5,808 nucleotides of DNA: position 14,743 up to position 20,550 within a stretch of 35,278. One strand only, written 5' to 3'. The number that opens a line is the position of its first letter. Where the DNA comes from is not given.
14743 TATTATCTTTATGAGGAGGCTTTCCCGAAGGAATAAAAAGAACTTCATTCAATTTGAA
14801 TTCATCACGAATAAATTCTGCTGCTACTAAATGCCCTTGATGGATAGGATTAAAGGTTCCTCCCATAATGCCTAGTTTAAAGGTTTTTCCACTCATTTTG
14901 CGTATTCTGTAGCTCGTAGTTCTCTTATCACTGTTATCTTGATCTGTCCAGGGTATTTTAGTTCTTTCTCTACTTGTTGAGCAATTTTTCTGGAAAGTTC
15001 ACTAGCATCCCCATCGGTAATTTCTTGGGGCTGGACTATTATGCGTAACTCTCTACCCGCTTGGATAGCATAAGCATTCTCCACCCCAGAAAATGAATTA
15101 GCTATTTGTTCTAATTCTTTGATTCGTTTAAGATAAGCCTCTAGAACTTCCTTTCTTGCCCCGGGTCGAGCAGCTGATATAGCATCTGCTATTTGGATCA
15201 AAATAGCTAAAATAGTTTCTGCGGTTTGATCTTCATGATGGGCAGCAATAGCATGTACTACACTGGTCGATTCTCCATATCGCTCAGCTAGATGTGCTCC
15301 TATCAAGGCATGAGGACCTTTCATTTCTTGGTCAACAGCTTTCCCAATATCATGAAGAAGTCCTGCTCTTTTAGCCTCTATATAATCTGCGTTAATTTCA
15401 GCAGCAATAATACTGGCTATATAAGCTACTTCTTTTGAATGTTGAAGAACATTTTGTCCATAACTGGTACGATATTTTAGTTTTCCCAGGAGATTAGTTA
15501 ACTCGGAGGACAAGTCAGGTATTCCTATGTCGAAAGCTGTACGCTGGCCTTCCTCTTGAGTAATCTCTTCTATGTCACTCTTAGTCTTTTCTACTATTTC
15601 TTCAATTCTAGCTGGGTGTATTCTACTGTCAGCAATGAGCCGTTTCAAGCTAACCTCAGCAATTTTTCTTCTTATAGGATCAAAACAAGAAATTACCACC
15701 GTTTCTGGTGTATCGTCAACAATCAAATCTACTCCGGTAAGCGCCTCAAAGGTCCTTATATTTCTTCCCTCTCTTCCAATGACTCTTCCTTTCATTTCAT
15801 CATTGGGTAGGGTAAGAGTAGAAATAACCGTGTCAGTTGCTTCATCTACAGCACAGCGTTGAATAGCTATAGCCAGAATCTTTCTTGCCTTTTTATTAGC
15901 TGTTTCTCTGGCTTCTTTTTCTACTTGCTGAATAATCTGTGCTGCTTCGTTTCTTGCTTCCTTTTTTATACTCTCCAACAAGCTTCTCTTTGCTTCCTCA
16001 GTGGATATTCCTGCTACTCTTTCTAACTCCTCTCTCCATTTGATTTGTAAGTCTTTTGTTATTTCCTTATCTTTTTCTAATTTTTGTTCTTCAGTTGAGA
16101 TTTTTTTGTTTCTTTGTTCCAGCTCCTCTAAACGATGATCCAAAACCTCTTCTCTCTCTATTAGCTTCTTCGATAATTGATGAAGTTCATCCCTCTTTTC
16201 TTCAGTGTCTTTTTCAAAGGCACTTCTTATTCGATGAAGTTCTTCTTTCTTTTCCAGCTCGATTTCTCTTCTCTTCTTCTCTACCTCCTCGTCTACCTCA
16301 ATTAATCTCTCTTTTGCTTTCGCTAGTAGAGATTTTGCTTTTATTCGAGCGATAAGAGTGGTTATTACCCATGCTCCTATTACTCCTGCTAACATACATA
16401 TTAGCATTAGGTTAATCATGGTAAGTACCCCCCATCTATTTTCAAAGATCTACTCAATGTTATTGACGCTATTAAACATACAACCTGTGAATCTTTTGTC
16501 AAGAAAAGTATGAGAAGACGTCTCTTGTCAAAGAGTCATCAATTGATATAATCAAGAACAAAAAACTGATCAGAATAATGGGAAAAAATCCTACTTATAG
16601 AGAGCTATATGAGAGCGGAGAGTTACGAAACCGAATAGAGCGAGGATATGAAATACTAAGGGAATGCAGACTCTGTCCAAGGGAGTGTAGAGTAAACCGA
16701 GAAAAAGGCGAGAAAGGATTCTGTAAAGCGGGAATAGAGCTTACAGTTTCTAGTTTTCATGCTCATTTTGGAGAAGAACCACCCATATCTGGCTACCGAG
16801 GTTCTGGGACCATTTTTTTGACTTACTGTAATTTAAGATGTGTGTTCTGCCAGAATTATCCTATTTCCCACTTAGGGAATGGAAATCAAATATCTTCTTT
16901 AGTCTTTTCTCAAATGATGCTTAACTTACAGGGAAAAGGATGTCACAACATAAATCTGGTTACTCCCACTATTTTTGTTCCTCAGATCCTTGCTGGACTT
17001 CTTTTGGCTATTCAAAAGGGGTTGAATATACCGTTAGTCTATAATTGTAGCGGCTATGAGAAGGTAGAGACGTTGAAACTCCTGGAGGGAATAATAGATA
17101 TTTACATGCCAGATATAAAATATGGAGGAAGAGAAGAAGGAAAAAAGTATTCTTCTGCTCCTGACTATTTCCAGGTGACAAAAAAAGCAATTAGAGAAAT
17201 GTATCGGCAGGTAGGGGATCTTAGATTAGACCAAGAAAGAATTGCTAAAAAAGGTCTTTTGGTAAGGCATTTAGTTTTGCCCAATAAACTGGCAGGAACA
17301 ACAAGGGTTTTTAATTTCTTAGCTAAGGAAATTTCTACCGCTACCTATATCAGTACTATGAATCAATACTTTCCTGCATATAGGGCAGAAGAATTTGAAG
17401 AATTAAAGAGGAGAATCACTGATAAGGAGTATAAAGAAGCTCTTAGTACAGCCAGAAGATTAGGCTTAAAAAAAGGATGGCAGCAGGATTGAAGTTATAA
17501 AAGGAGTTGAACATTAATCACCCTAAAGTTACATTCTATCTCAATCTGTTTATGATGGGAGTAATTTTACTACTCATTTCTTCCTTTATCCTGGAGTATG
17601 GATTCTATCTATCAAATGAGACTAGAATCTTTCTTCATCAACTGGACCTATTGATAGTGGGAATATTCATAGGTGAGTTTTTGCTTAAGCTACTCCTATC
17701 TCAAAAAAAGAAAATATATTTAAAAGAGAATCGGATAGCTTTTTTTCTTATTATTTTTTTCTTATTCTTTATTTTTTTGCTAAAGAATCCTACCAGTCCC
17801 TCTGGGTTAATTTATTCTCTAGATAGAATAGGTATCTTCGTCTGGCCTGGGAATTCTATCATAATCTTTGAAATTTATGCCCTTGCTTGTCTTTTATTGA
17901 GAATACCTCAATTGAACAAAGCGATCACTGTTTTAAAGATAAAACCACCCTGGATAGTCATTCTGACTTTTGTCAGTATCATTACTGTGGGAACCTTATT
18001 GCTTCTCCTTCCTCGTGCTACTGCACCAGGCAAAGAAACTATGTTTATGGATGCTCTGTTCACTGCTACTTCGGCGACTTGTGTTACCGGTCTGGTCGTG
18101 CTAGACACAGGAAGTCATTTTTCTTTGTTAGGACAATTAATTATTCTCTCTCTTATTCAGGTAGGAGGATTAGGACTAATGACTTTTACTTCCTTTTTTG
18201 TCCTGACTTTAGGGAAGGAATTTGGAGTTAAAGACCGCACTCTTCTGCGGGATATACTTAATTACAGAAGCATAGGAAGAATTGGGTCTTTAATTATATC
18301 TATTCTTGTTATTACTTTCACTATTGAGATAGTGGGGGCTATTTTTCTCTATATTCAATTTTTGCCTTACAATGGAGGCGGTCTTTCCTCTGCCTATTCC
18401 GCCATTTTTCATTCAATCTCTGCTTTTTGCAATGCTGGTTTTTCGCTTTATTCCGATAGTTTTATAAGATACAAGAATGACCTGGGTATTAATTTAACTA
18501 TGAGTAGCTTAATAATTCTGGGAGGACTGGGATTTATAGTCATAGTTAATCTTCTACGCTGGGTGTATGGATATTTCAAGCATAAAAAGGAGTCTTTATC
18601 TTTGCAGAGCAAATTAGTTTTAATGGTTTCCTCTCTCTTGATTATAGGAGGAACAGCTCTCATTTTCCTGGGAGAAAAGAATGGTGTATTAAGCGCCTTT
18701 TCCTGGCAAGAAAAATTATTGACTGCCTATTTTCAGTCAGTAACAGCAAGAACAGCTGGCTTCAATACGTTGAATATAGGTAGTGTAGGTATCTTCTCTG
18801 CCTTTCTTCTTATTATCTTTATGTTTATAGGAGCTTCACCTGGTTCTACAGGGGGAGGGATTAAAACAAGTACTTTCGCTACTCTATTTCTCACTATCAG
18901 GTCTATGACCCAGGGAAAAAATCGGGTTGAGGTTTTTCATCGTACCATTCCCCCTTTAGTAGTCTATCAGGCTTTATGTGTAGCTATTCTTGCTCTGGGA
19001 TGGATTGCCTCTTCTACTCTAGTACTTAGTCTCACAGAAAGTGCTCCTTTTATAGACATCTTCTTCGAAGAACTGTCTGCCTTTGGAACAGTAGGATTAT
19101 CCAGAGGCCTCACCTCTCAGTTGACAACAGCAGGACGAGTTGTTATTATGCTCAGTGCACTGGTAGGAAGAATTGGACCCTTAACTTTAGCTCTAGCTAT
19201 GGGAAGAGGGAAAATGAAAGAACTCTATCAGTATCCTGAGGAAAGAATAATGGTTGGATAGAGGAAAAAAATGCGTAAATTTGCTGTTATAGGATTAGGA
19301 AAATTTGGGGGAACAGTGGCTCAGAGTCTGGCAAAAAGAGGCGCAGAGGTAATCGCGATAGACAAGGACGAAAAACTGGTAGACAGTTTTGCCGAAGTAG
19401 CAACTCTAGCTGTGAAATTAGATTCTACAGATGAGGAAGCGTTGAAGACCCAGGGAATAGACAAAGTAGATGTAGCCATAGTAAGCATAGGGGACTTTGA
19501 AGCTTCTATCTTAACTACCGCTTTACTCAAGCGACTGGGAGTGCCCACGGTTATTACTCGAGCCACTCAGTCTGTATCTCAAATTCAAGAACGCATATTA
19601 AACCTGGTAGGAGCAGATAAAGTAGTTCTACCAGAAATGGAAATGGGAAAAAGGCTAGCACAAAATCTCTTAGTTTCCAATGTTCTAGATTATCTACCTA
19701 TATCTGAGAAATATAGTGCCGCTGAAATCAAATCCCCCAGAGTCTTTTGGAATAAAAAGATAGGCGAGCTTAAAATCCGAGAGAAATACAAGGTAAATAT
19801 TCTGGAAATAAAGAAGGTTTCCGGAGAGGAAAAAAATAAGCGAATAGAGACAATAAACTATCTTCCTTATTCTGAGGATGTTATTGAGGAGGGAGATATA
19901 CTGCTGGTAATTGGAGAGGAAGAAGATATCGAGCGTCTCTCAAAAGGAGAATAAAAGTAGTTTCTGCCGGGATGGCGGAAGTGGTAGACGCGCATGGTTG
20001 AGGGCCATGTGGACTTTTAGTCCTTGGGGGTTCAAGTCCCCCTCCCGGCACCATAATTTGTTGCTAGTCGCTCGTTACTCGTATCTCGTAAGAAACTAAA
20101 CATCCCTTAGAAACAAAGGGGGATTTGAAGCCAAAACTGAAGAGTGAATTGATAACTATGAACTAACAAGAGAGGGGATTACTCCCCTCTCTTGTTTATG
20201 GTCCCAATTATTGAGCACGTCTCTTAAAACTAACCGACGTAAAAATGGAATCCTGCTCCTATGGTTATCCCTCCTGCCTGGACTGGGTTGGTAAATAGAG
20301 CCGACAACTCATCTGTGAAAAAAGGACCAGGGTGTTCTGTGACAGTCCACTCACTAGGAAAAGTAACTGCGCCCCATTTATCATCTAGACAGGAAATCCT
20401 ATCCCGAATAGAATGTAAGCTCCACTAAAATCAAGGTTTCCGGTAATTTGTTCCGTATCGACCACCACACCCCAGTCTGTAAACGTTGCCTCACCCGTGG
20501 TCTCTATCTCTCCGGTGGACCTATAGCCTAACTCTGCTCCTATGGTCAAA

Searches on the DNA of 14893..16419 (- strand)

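Call 25: search_rna_families(source=L010, start=6150, end=6750, threshold=evalue, max_evalue=10, show_alignments=4)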
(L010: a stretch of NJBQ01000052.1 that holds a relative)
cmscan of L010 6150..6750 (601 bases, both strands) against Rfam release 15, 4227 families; matches with E-value up to 10: 8.
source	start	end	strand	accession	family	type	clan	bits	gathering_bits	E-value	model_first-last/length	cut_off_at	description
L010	6208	6280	+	RF00005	tRNA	Gene; tRNA;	CL00001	63.5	29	1.8e-13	1-71/71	no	tRNA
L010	6208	6281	-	RF04354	Plastid-ycf2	Cis-reg;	-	20.6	65.7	0.13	1-75/75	no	Plastid-ycf2 5UTR RNA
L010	6250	6366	+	RF04321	tmRNA_permuted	Gene;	-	19.4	47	0.073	30-109/213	no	permuted transfer-messenger RNA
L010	6218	6280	-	RF04351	Plastid-psbl-rps4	Cis-reg;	-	15.2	68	2.8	1-53/53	no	Plastid-psbl-rps4 3UTR RNA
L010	6275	6311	+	RF01343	CRISPR-DR33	Gene; CRISPR;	-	13.9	39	9.2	1-37/37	no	CRISPR RNA direct repeat element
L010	6257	6271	+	RF01684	mascRNA-menRNA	Gene;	-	13.6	42.5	9.5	34-48/56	no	MALAT1-associated small cytoplasmic RNA/MEN beta RNA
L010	6497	6554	+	RF01144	sR17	Gene; snRNA; snoRNA; CD-box;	-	11.8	36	4.4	1-55/55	no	Small nucleolar RNA sR17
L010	6391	6452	+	RF01144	sR17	Gene; snRNA; snoRNA; CD-box;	-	10.8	36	8.2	1-55/55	no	Small nucleolar RNA sR17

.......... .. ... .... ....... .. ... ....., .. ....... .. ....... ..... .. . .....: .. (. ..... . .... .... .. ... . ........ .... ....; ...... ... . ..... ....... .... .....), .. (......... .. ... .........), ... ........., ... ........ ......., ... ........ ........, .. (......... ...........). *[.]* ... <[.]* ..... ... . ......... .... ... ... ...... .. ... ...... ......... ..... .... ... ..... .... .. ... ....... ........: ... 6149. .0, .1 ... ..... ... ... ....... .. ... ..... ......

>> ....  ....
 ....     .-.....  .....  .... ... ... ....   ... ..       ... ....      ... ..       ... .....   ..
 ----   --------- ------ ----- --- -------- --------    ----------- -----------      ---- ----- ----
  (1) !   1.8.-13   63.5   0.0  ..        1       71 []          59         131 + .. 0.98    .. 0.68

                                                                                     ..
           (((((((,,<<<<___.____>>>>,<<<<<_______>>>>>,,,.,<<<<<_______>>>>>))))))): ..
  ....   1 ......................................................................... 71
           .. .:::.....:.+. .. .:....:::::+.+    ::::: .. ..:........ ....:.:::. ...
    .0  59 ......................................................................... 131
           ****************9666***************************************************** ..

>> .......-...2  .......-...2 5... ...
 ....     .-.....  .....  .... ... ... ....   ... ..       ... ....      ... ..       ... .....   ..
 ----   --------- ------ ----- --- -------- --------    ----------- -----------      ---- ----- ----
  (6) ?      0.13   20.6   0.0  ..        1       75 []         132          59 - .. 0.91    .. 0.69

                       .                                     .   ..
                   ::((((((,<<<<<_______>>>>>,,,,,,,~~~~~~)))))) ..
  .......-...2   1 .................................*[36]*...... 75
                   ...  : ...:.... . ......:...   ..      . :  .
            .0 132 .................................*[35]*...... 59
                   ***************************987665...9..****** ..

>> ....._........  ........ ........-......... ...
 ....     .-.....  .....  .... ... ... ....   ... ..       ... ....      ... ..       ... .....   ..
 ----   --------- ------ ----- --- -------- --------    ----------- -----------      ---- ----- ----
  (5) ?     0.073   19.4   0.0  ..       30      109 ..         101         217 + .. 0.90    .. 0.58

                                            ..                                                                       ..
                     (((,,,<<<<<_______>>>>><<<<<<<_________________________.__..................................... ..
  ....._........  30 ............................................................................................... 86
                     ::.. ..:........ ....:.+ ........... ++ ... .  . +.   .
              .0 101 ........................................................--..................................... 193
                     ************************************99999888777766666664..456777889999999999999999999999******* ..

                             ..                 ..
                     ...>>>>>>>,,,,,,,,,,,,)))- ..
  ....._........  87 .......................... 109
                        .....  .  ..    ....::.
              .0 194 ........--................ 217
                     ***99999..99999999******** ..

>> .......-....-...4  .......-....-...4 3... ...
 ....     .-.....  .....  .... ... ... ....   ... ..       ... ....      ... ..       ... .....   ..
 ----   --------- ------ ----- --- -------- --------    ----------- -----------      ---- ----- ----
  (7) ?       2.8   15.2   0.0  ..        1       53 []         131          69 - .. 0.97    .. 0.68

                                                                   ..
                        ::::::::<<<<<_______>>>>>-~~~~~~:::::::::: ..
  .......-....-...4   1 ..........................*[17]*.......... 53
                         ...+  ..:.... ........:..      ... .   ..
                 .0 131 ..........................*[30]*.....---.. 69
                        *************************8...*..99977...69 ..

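Call 78: search_with_rna_model(model_id=R1, sources=[L176, L177, L178, L179, L180, L181, L182, L183, L184, L185, L186, L187, L188, L189, L190, L191, L192, L193, L194, L195, L196, L197, L198, L199, L200, L201, L202, L203, L204, L205, L206, L207, L208, L209, L210, L211, L212, L213, L214, L215, L216, L217, L218, L219, L220, L221, L222, L223, L224, L225, L226, L227, L228, L229, L230, L231, L232, L233, L234, L235, L236, L237], max_evalue=1)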
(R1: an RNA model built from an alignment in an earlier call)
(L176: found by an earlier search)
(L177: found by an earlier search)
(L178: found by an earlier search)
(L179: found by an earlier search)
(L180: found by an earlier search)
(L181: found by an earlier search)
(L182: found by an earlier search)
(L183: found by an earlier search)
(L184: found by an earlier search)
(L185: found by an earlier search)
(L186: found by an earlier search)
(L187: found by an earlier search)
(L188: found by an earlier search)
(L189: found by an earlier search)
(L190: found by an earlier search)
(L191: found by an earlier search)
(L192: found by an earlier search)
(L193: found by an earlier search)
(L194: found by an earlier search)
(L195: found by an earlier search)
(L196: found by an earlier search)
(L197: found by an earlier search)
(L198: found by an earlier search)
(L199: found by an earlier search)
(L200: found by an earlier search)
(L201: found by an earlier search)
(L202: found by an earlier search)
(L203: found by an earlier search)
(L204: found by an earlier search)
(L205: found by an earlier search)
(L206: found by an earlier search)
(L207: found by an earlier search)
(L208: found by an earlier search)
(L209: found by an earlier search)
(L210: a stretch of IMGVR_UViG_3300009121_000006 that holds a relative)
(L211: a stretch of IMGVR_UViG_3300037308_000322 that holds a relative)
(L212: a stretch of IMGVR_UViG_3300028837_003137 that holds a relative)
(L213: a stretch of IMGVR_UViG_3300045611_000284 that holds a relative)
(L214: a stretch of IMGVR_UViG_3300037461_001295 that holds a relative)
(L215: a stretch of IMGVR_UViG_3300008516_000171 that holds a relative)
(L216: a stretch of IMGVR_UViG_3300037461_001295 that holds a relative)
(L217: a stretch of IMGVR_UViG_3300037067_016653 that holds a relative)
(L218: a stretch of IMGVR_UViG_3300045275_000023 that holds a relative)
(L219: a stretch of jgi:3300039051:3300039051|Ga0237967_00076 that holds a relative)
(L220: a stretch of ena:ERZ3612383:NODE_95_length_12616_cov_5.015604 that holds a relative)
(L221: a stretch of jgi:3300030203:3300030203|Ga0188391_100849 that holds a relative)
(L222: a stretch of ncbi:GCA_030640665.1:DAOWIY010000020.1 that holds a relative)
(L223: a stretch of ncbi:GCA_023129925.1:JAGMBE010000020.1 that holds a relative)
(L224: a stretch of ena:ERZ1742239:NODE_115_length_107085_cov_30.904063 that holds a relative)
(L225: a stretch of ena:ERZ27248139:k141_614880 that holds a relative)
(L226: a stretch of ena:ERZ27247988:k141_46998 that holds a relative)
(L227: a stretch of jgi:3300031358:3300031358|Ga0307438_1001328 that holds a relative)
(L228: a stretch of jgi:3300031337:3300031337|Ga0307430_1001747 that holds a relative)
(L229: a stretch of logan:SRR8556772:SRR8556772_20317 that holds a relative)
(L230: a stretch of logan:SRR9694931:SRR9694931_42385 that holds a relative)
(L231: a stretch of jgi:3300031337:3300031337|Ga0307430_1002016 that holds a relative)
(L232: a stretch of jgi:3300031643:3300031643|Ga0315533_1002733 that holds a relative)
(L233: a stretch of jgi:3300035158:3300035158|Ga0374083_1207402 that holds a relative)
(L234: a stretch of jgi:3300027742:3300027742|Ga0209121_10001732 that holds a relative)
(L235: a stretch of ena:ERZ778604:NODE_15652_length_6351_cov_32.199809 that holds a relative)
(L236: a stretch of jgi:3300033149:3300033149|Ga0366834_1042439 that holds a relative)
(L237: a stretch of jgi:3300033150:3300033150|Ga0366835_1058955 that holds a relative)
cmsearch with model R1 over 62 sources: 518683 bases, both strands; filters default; matches with E-value up to 1: 28.
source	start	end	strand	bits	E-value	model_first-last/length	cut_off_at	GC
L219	12650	12778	+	159.2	2.5e-35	1-129/129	no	0.61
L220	8506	8634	+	157.1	7.7e-35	1-129/129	no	0.61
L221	6473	6601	+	155.3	2.2e-34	1-129/129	no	0.6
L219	6172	6300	-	149.6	4.8e-33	1-129/129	no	0.65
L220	1831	1959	-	149.6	4.8e-33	1-129/129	no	0.65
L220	2028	2156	-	149.6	4.8e-33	1-129/129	no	0.65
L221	2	131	-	145.3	5.2e-32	1-129/129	no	0.64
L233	561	688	-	131.6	9.5e-29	1-129/129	no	0.61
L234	12632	12659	+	17.2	0.21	1-129/129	no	0.68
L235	6242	6269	+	17.2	0.21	1-129/129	no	0.68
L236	7631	7658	+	17.2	0.21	1-129/129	no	0.68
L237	3012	3039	+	17.2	0.21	1-129/129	no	0.68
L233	7284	7311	+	17.2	0.21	1-129/129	no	0.68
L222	12692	12719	+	17.2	0.21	1-129/129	no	0.68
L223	5623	5650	+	17.2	0.21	1-129/129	no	0.68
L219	12553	12580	+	16.6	0.28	1-129/129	no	0.71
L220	8409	8436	+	16.6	0.28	1-129/129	no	0.71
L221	6376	6403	+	16.6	0.28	1-129/129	no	0.71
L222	5975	6002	-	16.1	0.38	1-129/129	no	0.68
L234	8294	8321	-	16.1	0.38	1-129/129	no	0.68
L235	1904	1931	-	16.1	0.38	1-129/129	no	0.68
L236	469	496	-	16.1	0.38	1-129/129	no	0.68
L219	6369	6396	-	16.1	0.38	1-129/129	no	0.68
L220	2225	2252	-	16.1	0.38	1-129/129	no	0.68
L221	192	219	-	16.1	0.38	1-129/129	no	0.68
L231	1477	1558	-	16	0.4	1-129/129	no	0.45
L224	12617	12644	+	15.8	0.43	1-129/129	no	0.71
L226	3578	3605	+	15.8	0.43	1-129/129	no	0.71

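Call 86: search_rna_families(source=L219, start=12480, end=12860, threshold=evalue, max_evalue=5)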
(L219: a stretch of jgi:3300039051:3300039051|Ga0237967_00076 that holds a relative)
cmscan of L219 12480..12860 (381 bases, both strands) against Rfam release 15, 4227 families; matches with E-value up to 5: 4.
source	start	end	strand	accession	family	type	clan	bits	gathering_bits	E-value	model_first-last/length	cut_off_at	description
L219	12505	12577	+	RF00005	tRNA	Gene; tRNA;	CL00001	63.5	29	1.1e-13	1-71/71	no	tRNA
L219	12505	12578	-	RF04354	Plastid-ycf2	Cis-reg;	-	20.6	65.7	0.08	1-75/75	no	Plastid-ycf2 5UTR RNA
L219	12547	12670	+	RF04321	tmRNA_permuted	Gene;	-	18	47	0.098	30-109/213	no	permuted transfer-messenger RNA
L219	12553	12569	-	RF04351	Plastid-psbl-rps4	Cis-reg;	-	14.7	68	2.4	9-25/53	no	Plastid-psbl-rps4 3UTR RNA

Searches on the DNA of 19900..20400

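Call 87: search_rna_families(source=window, start=19900, end=20400, threshold=evalue, max_evalue=5)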
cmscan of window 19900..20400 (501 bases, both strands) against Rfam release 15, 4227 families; matches with E-value up to 5: 8.
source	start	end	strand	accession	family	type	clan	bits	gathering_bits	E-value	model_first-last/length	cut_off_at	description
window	19966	20050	+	RF00005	tRNA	Gene; tRNA;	CL00001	50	29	7.8e-10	1-71/71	no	tRNA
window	20146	20210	-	RF00908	MIR529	Gene; miRNA;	-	22.3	75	0.011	1-131/131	no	MIR529 microRNA precursor family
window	19966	20051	-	RF04354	Plastid-ycf2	Cis-reg;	-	21.9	65.7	0.044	1-75/75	no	Plastid-ycf2 5UTR RNA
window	20099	20296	+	RF01879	TUSC7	Gene; lncRNA;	-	21.7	65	0.55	1-165/165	no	Non-coding RNA LOC285194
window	19974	20049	+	RF01684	mascRNA-menRNA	Gene;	-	19.8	42.5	0.18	1-56/56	no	MALAT1-associated small cytoplasmic RNA/MEN beta RNA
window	20165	20311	-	RF00166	PrrB_RsmZ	Gene; sRNA;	CL00106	18.6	44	0.039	1-133/133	no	PrrB/RsmZ RNA family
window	19956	20128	+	RF02223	sX4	Gene; sRNA;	-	17.1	70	0.25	1-167/167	no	Proteobacterial sRNA sX4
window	20162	20200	-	RF00984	mir-576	Gene; miRNA;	-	15.1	99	3.6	1-90/90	no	mir-576 microRNA precursor family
